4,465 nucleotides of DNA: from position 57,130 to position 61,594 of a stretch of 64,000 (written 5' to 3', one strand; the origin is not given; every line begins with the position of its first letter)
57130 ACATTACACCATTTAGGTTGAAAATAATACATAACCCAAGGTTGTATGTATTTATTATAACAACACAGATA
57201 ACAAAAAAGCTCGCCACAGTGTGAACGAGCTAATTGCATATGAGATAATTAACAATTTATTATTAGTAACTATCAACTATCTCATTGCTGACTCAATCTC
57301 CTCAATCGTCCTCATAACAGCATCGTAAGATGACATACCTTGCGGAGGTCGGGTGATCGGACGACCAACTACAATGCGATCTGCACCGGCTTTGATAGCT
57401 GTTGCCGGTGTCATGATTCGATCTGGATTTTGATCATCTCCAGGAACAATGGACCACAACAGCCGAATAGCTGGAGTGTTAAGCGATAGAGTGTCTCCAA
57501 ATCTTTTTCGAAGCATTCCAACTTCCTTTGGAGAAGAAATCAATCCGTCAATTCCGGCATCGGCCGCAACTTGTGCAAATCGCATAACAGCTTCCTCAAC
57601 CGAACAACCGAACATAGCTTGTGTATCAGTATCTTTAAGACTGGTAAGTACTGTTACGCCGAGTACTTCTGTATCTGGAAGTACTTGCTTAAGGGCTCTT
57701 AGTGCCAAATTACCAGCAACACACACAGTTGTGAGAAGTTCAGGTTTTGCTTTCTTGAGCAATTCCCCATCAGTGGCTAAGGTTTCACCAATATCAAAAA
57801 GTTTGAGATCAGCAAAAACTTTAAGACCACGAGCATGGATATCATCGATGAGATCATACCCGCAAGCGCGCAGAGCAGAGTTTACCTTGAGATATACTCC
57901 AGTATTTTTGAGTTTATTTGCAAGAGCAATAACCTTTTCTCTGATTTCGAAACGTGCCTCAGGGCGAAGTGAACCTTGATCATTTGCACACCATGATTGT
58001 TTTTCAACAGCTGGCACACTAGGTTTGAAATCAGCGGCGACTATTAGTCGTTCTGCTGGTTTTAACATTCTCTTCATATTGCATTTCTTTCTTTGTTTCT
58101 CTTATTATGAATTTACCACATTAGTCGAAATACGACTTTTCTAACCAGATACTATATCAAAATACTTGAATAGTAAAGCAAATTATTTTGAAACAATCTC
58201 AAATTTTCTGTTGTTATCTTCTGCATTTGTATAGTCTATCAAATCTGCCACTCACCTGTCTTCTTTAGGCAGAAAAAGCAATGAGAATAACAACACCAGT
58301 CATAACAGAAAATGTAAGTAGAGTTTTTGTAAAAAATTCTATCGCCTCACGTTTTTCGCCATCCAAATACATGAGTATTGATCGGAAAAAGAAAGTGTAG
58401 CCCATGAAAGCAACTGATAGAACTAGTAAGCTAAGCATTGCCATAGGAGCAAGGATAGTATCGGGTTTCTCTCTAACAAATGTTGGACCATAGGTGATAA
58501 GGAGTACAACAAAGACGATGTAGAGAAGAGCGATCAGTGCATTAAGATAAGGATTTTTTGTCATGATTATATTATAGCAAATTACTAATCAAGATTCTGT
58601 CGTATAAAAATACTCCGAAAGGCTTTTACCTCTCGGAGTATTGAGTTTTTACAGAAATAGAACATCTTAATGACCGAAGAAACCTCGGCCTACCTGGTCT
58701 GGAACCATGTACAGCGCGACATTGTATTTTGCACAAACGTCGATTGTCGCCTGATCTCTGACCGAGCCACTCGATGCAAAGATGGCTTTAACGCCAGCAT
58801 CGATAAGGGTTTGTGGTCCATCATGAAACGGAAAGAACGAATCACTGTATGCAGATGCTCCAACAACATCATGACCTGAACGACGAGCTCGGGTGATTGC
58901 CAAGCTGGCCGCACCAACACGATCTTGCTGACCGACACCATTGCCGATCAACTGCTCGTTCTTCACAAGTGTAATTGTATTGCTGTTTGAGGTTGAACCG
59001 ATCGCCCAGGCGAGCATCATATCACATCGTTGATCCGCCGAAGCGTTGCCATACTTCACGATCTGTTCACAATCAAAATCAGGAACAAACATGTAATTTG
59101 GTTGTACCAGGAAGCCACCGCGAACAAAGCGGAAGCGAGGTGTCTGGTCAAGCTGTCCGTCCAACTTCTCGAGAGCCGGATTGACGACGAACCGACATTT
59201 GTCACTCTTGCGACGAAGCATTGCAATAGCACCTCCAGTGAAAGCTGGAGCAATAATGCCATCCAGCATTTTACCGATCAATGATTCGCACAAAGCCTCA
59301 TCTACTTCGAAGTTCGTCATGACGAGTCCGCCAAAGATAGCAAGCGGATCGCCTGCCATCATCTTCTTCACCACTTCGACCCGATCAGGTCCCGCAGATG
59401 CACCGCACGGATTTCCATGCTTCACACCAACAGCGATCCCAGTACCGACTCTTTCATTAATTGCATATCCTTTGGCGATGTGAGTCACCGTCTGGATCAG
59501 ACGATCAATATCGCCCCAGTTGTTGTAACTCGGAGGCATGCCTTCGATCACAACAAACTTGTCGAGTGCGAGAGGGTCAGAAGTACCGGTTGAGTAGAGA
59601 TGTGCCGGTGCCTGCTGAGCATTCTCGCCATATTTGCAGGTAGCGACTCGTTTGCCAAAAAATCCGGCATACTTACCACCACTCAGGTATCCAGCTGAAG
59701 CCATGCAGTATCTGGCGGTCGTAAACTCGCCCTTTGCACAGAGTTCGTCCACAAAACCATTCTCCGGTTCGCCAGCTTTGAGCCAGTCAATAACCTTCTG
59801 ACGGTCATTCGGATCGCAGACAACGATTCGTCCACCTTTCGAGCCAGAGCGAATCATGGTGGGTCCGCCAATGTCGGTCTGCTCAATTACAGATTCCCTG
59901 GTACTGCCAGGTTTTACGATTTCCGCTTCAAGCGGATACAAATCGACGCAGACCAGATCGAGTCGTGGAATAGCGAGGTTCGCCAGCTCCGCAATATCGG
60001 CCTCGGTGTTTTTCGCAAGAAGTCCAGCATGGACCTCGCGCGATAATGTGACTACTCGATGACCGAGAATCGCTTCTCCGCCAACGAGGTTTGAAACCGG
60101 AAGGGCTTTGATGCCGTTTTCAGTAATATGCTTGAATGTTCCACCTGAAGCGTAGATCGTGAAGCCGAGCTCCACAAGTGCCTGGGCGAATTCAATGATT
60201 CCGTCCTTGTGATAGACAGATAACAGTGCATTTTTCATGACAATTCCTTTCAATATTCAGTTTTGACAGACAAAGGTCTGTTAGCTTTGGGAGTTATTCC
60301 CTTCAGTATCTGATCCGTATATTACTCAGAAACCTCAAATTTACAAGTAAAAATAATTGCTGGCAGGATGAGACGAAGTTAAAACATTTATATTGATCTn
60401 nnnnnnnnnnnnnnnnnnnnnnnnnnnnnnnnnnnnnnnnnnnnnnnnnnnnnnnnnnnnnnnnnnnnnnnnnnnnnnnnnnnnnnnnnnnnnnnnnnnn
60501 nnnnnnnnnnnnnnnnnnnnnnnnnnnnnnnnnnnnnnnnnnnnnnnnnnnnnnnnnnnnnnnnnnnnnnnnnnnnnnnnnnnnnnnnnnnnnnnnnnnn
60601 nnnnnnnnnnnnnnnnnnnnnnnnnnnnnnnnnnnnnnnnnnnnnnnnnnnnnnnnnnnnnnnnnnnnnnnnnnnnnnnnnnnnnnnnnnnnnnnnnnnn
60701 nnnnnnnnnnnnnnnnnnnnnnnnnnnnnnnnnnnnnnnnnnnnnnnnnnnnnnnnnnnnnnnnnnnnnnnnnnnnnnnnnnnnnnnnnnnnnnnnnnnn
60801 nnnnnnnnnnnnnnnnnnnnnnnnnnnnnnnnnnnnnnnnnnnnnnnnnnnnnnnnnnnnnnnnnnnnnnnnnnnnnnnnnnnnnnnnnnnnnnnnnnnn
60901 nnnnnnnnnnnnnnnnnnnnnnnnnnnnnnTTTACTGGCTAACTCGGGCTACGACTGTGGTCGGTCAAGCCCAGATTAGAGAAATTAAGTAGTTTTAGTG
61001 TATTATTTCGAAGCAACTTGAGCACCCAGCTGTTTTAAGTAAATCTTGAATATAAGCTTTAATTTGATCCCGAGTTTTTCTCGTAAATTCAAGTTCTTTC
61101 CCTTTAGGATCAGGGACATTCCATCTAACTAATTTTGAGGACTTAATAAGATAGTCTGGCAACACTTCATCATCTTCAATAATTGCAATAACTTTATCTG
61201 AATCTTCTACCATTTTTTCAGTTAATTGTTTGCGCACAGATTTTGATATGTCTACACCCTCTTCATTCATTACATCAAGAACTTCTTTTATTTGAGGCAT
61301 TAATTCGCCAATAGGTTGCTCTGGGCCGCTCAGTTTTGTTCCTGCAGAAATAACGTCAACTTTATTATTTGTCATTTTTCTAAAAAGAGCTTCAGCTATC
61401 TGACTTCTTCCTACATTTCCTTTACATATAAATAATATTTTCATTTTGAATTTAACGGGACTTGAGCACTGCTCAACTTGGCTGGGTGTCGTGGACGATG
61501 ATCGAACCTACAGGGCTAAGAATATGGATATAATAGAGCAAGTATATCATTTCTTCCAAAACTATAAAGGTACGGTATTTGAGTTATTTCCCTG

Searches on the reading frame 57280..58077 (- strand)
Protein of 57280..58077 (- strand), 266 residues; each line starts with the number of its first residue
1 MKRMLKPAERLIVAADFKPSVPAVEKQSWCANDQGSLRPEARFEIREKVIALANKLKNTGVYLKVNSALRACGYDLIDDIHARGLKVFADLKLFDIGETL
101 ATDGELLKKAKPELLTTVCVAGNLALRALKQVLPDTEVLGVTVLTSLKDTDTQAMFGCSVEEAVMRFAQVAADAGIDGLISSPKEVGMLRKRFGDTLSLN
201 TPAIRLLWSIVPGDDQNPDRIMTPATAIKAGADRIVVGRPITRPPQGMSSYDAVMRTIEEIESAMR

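Call 17: find_encoding_contigs(protein=window:57280-58077:-, flank=10000, max_places=10)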
Protein window:57280-58077:- (266 aa): 1 contig read that carries it; 1 place shown.
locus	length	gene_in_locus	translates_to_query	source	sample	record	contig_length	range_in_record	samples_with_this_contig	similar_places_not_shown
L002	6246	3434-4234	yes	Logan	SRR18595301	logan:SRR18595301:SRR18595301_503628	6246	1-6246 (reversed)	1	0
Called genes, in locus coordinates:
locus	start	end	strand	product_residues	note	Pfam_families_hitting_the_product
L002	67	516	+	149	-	PF01451:LMWPc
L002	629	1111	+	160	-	-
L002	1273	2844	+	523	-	PF02142:MGS, PF01808:AICARFT_IMPCHas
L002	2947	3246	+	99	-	-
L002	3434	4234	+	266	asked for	PF00215:OMPdecase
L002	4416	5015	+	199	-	PF00561:Abhydrolase_1 (weak), PF12697:Abhydrolase_6 (faint), PF06821:Ser_hydrolase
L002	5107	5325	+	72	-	-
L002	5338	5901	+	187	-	-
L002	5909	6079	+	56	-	-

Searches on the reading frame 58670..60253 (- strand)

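Call 97: search_protein_families(library=pfam, proteins=[window:58670-60253:-], max_evalue=0.0001)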
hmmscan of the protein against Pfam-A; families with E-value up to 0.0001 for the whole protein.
window:58670-60253:- (528 aa): 2 families
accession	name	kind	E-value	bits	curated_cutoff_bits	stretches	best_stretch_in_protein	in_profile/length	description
PF01808.24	AICARFT_IMPCHas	-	1.4e-50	173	25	1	143-454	9-310/311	AICARFT/IMPCHase bienzyme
PF02142.27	MGS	-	1.7e-15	57.4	24.1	1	18-132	1-94/94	MGS-like domain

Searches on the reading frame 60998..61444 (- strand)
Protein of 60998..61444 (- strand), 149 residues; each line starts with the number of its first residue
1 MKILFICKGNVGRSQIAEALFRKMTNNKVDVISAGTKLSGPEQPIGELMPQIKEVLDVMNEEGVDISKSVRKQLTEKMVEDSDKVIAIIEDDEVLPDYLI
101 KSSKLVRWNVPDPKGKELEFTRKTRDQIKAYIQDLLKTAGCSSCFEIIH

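Call 4: search_protein_families(library=pfam, proteins=[window:60998-61444:-], max_evalue=1)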
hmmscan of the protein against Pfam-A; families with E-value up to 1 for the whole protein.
window:60998-61444:- (149 aa): 4 families
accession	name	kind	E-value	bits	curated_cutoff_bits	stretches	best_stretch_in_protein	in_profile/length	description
PF01451.26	LMWPc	-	2.5e-20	73.6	23.2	1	3-136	1-144/144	Low molecular weight phosphotyrosine protein phosphatase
PF21782.3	PKMT_2nd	-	0.0054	17.6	27.8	1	4-63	38-97/98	PKMT, C-terminal winged helix domain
PF00836.24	Stathmin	-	0.043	14.2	24.7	1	49-91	73-115/136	Stathmin family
PF02831.20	gpW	-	0.13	12.5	22.5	1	115-142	29-56/66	gpW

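Call 5: search_protein_families(library=padloc, proteins=[window:60998-61444:-], max_evalue=1)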
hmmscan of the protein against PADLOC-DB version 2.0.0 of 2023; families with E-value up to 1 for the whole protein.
window:60998-61444:- (149 aa): 0 families

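Call 14: find_encoding_contigs(protein=window:60998-61444:-, flank=10000, max_places=4)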
Protein window:60998-61444:- (149 aa): 1 contig read that carries it; 1 place shown.
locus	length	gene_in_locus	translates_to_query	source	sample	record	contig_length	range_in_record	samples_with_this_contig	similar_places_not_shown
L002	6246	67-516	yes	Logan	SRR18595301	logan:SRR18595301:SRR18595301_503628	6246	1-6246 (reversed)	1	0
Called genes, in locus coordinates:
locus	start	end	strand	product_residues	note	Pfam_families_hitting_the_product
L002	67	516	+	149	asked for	PF01451:LMWPc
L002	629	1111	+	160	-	-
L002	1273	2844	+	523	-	PF02142:MGS, PF01808:AICARFT_IMPCHas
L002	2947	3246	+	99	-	-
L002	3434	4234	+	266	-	PF00215:OMPdecase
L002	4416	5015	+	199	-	PF00561:Abhydrolase_1 (weak), PF12697:Abhydrolase_6 (faint), PF06821:Ser_hydrolase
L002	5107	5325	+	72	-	-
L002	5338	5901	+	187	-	-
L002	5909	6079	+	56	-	-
